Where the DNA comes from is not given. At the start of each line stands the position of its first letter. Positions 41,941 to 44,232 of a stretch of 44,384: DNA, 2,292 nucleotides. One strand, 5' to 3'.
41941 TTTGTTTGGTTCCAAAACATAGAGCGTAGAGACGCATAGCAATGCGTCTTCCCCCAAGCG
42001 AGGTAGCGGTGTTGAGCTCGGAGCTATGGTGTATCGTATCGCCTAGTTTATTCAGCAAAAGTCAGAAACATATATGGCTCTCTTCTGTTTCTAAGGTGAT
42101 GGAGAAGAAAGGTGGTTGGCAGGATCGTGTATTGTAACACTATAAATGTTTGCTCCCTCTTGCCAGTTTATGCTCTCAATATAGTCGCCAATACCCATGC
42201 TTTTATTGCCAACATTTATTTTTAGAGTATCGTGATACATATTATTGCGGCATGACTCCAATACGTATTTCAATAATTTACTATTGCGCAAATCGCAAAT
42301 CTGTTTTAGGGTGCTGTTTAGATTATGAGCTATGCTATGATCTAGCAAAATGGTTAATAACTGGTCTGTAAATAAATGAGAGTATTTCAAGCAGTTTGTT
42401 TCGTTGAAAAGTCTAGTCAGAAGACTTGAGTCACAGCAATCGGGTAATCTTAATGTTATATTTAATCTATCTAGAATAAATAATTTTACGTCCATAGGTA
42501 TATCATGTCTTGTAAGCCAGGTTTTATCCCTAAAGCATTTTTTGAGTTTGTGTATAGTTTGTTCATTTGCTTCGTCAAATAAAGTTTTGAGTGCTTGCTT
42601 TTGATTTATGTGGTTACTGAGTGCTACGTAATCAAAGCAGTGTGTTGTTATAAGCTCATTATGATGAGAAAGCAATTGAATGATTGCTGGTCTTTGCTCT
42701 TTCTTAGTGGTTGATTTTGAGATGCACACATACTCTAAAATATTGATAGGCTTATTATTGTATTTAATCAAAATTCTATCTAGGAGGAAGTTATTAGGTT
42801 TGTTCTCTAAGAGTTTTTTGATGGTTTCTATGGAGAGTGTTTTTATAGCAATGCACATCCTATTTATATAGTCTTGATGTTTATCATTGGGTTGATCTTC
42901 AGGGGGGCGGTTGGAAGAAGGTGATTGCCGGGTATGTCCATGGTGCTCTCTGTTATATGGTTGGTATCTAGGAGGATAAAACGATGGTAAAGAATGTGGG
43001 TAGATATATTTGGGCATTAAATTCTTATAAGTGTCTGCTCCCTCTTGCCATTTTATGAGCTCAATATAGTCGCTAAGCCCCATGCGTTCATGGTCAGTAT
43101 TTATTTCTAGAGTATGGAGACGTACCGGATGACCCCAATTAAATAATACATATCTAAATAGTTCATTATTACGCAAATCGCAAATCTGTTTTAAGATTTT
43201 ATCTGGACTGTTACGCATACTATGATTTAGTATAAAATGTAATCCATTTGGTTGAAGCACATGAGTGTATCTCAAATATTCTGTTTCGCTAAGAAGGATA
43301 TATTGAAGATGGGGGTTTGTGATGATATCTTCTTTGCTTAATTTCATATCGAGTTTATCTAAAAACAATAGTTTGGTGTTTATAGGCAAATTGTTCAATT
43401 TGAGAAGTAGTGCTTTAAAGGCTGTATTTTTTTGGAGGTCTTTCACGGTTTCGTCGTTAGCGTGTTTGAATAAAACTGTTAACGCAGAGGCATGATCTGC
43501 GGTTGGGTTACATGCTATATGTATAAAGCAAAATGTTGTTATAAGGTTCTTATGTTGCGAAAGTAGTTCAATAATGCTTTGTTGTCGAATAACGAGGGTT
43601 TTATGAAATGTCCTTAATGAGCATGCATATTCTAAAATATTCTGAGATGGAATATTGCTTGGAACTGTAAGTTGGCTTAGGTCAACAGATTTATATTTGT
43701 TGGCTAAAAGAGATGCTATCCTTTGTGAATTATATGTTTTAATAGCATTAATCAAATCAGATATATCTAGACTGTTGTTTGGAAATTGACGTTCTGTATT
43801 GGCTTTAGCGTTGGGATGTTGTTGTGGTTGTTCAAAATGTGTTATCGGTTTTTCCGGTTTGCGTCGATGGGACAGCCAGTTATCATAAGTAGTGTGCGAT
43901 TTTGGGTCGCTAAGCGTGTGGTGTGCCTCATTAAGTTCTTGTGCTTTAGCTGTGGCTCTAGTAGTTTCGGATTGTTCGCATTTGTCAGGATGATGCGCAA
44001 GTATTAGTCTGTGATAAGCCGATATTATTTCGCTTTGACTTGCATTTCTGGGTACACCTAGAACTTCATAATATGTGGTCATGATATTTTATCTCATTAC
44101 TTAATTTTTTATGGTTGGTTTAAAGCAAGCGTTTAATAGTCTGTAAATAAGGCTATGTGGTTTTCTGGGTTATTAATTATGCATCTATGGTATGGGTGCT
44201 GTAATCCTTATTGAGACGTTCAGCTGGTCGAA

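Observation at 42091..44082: J-domain protein carrying a tandem duplication of a novel ~245-aa module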

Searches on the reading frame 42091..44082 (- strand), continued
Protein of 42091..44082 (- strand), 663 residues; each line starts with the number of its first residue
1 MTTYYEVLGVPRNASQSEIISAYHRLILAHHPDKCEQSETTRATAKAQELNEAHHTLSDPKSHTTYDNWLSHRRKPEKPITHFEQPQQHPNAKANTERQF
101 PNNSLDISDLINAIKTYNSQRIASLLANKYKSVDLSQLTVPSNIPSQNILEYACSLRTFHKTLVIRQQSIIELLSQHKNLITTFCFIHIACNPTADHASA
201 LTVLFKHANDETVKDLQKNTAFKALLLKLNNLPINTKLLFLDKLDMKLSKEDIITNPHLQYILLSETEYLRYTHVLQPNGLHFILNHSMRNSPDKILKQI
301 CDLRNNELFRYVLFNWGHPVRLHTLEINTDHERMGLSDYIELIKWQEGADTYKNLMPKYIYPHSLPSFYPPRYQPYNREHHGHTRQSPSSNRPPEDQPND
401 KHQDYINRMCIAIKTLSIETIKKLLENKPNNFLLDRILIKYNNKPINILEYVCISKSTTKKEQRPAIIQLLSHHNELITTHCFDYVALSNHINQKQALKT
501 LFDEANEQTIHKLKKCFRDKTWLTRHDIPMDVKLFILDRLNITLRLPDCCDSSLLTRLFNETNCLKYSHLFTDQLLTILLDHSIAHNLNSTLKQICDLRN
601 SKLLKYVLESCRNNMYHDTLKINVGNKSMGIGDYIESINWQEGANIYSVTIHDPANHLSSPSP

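Call 39: search_protein_families(library=phrogs, proteins=[window:42091-44082:-], max_evalue=0.01)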
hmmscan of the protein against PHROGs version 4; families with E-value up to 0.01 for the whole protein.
window:42091-44082:- (663 aa): 4 families
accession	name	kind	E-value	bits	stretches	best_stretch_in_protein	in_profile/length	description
phrog_14336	-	unknown function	9.1e-12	46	1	2-77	4-76/363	-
phrog_11153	-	unknown function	0.00028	21.6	1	2-72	5-72/337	-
phrog_2778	-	unknown function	0.0015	19.3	1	3-68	36-97/239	-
phrog_31004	-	unknown function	0.0093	17.3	0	3-61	2-58/156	-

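Call 40: search_protein_families(library=padloc, proteins=[window:42091-44082:-, L001:7975-9633:-], max_evalue=0.01)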
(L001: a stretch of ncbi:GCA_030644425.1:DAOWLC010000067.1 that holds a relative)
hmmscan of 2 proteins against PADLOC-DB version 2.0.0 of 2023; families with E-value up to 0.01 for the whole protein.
window:42091-44082:- (663 aa): 0 families

L001:7975-9633:- (552 aa): 0 families

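Call 56: find_related_loci(query=L001:7975-9633:-, collection=metagenome_contigs, flank=8000)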
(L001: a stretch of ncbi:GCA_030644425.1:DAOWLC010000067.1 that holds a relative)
Query L001:7975-9633:- (552 aa) in metagenome_contigs; peptide patterns used: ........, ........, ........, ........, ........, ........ (x = any residue, [..] = any of these).
83 stretches matched a pattern, but none encodes a relative of the query by tblastn (E <= 1e-3).

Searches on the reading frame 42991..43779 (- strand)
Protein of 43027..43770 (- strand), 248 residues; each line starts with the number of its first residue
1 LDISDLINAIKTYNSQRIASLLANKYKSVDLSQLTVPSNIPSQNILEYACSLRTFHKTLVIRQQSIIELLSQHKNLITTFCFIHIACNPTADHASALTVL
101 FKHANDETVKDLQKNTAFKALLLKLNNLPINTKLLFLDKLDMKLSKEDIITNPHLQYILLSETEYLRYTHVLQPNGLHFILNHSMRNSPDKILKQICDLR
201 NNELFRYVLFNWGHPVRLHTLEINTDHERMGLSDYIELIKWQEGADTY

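Call 15: search_solved_structures(query=A1, max_evalue=10)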
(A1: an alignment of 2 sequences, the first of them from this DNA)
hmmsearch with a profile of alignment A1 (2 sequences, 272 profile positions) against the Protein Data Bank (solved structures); distinct sequences matched with E-value up to 10: 1.
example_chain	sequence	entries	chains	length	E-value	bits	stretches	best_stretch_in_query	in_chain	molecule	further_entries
8bep_F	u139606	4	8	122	0.7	12.3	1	166-231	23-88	Cytochrome b-c1 complex subunit 7-2, mitochondrial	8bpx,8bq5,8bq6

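Call 16: search_protein_families(library=pfam, proteins=[window:43027-43770:-], max_evalue=10)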
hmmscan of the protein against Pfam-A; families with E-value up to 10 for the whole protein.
window:43027-43770:- (248 aa): 1 family
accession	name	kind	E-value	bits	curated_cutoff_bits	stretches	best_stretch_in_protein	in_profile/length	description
PF11881.13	SPAR_C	-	0.064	13.5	25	1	1-44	166-209/239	C-terminal domain of SPAR protein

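Call 23: search_protein_representatives(alignment_id=A1)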
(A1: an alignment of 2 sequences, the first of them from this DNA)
Query: 2 sequences, 272 profile positions. Proteins with E-value up to 0.001 (for the whole library): 1; up to 1e-10: 1; up to 1e-30: 1. The best 1 are listed.
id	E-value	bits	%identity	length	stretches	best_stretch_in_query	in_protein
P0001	8.6e-294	986.1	-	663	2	1-271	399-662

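Call 57: find_related_loci(query=A1, collection=metagenome_contigs, flank=8000)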
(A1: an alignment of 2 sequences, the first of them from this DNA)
Query A1 (263 aa) in metagenome_contigs; peptide patterns used: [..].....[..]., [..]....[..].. (x = any residue, [..] = any of these).
218 stretches matched a pattern, but none encodes a relative of the query by tblastn (E <= 1e-3).

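Call 58: find_related_loci(query=A1, collection=viral_contigs, flank=5000)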
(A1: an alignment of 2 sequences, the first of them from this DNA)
Query A1 (263 aa) in viral_contigs; peptide patterns used: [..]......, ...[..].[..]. (x = any residue, [..] = any of these).
156 stretches matched a pattern, but none encodes a relative of the query by tblastn (E <= 1e-3).

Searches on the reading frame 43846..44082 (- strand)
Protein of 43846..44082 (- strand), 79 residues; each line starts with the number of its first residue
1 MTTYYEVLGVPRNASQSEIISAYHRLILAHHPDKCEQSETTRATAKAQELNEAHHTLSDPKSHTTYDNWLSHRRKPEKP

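Call 70: search_solved_structures(query=window:43846-44082:-, max_evalue=0.00001, show_alignments=2)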
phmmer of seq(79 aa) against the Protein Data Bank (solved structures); distinct sequences matched with E-value up to 0.00001: 43.
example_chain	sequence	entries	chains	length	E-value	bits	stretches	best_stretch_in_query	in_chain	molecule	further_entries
4j7z_A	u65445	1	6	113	2.6e-13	53.3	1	3-76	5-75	Chaperone protein DnaJ 2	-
9dyv_A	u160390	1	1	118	2.9e-13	53.1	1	3-76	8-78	Chaperone protein DnaJ 2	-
2ctr_A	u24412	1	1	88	1.2e-12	51.1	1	3-70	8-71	DnaJ homolog subfamily B member 9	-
6psi_A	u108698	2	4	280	1.6e-12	50.7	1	3-76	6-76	Chaperone protein DnaJ 2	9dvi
4j80_A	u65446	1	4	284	2.8e-12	50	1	3-76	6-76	Chaperone protein DnaJ 2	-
2dn9_A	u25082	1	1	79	9.4e-12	48.3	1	3-69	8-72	DnaJ homolog subfamily A member 3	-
6iws_A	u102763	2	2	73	9.6e-12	48.3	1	3-69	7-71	DnaJ homolog subfamily A member 3, mitochondrial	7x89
1bqz_A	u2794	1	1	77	4.2e-11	46.2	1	3-69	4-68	DNAJ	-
2ej7_A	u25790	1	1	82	8.3e-11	45.3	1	1-70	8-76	HCG3 gene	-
1bq0_A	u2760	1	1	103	1.1e-10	45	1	3-69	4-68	DNAJ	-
1xbl_A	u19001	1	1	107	1.2e-10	44.8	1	3-69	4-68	DNAJ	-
5nro_B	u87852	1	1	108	1.2e-10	44.8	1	3-69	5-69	Chaperone protein DnaJ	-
2lo1_A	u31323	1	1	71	1.8e-10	44.2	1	2-68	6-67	DnaJ homolog subfamily A member 1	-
6u3r_A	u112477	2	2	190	1.9e-10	44.1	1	1-69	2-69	DnaJ homolog subfamily B member 6,DnaJ homolog subfamily B member 6 | DnaJ homolog subfamily B member 6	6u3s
2m6y_A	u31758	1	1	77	2.5e-10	43.8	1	2-68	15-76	DnaJ homolog subfamily A member 1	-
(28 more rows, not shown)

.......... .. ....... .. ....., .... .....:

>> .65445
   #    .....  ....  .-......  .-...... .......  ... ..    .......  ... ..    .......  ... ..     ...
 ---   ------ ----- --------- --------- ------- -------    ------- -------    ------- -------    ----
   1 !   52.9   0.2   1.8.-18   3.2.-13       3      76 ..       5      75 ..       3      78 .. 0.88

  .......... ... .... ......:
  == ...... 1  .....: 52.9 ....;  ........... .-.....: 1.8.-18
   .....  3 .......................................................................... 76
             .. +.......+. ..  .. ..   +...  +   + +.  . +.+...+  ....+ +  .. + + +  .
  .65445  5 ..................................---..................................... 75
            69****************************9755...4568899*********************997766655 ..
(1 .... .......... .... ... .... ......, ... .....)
